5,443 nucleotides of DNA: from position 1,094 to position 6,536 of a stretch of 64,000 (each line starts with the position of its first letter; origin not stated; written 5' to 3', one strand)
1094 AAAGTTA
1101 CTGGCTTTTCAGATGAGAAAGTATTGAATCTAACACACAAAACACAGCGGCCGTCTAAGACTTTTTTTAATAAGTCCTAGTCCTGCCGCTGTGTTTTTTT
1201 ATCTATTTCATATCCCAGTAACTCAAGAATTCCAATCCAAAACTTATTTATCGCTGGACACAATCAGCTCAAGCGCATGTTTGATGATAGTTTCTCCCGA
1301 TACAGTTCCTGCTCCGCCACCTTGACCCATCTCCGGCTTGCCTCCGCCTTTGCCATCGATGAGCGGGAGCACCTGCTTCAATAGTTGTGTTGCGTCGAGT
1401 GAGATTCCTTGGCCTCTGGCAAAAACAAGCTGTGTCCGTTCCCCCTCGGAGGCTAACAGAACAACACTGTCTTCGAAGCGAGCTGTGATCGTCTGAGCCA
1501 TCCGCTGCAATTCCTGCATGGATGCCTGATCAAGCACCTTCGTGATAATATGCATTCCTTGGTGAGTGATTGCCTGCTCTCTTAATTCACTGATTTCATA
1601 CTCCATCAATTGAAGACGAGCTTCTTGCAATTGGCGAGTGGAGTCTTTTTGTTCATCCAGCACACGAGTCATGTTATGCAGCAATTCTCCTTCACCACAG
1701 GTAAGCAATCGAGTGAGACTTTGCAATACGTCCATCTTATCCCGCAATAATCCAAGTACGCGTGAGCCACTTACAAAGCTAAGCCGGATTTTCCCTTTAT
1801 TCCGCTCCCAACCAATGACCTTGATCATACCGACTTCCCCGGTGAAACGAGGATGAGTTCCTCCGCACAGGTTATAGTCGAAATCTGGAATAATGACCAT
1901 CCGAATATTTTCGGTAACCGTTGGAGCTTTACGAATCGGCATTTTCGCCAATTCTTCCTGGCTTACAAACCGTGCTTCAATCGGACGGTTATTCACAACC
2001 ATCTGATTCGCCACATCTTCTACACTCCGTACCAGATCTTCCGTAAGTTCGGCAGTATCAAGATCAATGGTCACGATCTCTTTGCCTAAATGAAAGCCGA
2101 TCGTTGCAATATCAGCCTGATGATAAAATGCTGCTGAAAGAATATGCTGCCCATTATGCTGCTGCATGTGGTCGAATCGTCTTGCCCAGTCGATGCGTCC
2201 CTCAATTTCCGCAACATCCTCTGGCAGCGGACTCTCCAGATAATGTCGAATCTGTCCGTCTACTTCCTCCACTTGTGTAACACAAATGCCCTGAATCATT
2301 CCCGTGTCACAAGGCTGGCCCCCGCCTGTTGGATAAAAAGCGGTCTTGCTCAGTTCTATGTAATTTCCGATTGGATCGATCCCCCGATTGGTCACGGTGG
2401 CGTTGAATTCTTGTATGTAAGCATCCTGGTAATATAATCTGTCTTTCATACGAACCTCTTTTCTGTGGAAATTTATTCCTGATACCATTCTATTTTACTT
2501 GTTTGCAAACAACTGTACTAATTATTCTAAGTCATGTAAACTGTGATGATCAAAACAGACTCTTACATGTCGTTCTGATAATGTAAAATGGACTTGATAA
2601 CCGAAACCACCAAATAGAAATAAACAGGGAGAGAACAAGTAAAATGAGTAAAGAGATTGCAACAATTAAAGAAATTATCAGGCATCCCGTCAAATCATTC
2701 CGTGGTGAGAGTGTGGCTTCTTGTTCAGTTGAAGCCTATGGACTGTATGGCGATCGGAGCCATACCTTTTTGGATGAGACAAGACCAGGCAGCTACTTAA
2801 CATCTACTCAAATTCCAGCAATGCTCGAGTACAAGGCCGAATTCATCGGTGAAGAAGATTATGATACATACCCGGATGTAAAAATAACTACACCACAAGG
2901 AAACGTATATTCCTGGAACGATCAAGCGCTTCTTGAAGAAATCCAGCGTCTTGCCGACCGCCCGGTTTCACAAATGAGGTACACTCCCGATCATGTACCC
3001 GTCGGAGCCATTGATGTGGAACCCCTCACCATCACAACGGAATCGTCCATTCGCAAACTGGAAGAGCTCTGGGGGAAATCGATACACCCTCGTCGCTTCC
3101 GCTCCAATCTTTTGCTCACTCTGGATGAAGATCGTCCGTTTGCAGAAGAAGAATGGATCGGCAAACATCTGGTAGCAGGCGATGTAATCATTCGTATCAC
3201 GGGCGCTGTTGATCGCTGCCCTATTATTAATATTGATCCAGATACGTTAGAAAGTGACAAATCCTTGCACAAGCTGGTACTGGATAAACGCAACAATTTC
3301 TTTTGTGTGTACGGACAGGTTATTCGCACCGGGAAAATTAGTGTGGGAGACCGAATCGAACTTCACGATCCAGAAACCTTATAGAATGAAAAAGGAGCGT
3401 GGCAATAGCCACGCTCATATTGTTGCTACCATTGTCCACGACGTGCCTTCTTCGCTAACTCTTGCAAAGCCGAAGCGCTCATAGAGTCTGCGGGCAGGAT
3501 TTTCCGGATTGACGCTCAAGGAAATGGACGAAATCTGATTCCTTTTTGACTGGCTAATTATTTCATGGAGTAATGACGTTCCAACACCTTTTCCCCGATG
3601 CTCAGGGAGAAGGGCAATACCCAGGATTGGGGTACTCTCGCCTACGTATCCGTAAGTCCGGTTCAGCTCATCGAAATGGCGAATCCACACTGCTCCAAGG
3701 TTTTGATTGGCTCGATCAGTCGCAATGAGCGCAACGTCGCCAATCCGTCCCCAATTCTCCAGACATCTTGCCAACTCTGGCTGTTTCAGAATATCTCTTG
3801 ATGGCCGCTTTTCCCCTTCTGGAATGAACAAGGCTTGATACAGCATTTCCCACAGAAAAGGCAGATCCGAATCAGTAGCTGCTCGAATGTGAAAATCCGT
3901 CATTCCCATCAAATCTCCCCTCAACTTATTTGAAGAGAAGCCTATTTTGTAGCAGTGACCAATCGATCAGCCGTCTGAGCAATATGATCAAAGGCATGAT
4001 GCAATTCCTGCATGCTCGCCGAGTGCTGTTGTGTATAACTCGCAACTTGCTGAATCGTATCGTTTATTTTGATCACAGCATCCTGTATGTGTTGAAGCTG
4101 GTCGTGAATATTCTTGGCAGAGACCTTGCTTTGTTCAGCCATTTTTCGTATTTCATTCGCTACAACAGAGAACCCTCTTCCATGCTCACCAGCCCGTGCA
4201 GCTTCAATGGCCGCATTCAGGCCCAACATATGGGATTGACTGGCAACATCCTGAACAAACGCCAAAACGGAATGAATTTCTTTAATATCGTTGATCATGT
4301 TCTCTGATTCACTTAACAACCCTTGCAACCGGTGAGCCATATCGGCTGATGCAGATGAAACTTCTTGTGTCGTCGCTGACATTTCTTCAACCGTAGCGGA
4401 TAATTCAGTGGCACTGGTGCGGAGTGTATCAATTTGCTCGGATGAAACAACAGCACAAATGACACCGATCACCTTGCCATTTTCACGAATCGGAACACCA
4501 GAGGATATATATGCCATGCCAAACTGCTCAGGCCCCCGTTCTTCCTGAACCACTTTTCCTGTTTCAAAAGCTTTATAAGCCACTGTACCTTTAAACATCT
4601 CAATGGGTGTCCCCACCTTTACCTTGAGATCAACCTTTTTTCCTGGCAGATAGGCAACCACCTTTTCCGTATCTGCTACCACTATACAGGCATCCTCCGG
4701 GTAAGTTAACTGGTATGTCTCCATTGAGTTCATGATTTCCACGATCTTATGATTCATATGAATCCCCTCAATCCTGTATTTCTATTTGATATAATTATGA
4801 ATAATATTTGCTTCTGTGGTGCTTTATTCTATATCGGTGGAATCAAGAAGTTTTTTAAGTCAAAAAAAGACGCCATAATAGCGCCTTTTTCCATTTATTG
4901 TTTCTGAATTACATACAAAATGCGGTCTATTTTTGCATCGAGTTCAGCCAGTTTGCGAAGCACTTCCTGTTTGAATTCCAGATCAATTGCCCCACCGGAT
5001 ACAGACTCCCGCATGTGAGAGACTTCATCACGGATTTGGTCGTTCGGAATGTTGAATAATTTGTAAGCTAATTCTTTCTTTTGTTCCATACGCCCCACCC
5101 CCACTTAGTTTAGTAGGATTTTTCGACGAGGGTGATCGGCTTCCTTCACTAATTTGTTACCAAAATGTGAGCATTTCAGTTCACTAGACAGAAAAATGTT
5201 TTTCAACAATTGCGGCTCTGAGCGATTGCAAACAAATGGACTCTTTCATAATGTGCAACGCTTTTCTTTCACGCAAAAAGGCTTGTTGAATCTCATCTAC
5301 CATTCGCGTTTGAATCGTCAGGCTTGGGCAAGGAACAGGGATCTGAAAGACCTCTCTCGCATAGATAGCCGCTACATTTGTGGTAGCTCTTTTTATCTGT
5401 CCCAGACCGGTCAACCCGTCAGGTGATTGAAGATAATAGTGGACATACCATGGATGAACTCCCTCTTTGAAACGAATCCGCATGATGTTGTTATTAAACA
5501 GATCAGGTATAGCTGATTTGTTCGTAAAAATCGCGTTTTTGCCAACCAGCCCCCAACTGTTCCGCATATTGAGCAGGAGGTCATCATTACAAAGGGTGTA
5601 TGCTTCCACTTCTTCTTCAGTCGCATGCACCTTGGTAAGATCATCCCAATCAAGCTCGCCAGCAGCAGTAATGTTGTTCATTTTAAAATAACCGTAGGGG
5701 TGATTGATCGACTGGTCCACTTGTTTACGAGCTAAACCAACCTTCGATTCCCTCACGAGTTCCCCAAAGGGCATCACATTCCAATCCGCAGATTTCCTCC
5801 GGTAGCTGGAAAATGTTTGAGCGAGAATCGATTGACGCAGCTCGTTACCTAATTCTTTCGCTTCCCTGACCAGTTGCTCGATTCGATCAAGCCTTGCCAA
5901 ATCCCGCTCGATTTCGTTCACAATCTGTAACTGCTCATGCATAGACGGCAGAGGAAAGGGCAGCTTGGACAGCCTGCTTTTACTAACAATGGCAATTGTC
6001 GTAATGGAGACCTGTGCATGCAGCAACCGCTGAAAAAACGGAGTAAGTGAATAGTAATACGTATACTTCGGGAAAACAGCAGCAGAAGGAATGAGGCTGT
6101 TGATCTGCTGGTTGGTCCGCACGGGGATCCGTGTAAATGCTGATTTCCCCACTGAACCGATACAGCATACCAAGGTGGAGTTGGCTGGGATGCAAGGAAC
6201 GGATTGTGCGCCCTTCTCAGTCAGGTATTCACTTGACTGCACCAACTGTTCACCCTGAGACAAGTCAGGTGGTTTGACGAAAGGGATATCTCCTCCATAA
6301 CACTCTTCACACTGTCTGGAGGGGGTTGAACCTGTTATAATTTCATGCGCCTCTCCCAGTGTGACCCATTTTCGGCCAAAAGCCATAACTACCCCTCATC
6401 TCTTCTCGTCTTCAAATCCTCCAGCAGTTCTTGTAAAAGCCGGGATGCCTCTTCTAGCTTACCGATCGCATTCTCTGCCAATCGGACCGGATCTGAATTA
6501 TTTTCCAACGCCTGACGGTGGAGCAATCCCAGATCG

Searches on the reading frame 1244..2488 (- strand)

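Call 92: search_protein_families(library=pfam, proteins=[window:1244-2488:-], max_evalue=0.00001)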
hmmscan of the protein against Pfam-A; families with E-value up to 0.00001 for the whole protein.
window:1244-2488:- (414 aa): 2 families
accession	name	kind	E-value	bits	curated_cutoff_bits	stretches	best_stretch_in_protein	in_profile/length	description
PF07973.19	tRNA_SAD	-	4.5e-11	43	24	1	195-236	1-43/44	Threonyl and Alanyl tRNA synthetase second additional domain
PF02272.25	DHHA1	-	5.3e-09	36.9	25.9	1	313-408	3-99/102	DHHA1 domain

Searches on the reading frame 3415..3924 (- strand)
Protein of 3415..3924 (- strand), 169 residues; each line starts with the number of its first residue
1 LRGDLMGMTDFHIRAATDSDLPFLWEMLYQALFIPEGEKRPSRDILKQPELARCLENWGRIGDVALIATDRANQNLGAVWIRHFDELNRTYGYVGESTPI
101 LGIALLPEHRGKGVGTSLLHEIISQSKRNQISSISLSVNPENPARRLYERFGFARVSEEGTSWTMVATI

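Call 97: search_protein_families(library=pfam, proteins=[window:3415-3924:-], max_evalue=0.0001)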
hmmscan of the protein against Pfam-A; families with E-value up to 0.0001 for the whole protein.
window:3415-3924:- (169 aa): 5 families
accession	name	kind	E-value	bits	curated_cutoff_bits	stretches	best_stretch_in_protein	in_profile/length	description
PF00583.31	Acetyltransf_1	-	9.4e-13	48.9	20.7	1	55-153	24-116/116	Acetyltransferase (GNAT) family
PF13508.13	Acetyltransf_7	-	1.2e-11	45.2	27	1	70-154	10-83/84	Acetyltransferase (GNAT) domain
PF13673.13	Acetyltransf_10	-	2.7e-10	40.8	23.6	1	98-161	52-115/128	Acetyltransferase (GNAT) domain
PF08445.16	FR47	-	2.7e-08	34.1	22.1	1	98-157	22-81/86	FR47-like protein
PF13302.13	Acetyltransf_3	-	5.1e-06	27.7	25.4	1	48-153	38-137/138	Acetyltransferase (GNAT) domain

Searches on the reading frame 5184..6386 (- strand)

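Call 92: search_protein_families(library=pfam, proteins=[window:5184-6386:-], max_evalue=0.00001)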
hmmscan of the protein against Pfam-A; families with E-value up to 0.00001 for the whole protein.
window:5184-6386:- (400 aa): 1 family
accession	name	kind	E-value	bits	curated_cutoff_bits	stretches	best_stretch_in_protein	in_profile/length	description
PF01420.25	Methylase_S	-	9.6e-20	71.9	22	1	8-159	7-149/168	Type I restriction modification DNA specificity domain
